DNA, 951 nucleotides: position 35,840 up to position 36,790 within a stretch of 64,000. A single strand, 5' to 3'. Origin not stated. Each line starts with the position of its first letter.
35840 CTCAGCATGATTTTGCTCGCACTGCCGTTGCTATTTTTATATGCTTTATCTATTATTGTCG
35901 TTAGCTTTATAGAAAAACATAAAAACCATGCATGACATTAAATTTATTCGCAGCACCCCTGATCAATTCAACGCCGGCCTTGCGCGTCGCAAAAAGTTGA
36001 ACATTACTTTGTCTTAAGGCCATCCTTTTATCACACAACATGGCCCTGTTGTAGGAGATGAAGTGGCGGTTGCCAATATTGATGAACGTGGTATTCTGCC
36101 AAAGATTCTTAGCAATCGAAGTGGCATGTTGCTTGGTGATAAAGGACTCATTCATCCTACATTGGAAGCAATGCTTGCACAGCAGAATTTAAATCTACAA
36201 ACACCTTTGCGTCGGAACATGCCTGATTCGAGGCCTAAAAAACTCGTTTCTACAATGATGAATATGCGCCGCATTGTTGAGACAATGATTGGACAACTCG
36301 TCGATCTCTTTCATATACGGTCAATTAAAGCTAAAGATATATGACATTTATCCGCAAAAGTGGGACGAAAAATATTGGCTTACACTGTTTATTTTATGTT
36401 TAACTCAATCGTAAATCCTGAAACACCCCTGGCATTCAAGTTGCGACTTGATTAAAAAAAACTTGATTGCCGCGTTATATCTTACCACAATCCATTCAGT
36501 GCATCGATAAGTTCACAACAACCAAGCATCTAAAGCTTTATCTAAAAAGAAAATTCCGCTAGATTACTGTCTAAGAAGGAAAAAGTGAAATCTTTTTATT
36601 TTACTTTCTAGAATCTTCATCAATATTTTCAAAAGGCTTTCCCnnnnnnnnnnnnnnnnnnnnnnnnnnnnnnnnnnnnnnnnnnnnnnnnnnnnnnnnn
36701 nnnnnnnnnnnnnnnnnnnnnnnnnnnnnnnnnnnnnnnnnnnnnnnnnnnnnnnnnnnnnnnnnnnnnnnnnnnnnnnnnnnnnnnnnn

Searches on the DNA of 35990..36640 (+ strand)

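Call 58: search_dna_similar(query=window:35990-36640:+, collection=plasmids, mode=distant, max_rows=8)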
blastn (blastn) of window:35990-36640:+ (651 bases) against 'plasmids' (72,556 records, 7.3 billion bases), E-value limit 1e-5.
No match.

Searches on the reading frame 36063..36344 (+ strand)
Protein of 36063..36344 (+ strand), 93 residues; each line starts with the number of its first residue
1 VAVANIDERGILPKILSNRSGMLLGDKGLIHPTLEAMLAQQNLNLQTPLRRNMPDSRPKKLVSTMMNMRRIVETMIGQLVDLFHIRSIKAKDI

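Call 3: search_protein_families(library=pfam, proteins=[window:36063-36344:+], max_evalue=1)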
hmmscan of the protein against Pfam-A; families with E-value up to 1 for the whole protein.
window:36063-36344:+ (93 aa): 1 family
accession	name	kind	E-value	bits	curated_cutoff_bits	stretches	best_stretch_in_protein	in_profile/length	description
PF13612.12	DDE_Tnp_1_3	-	2.6e-11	44.2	27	1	3-86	65-148/155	Transposase DDE domain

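Call 4: search_protein_families(library=ncbifam, proteins=[window:36063-36344:+], max_evalue=1)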
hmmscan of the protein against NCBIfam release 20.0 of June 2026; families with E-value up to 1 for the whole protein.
window:36063-36344:+ (93 aa): 2 families
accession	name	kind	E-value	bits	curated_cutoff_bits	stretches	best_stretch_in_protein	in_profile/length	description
NF033520.1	transpos_IS982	equivalog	5.4e-21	75.3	130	1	3-93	133-225/243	IS982 family transposase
NF033580.1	transpos_IS5_3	equivalog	0.021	14.4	110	1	18-81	169-230/258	IS5 family transposase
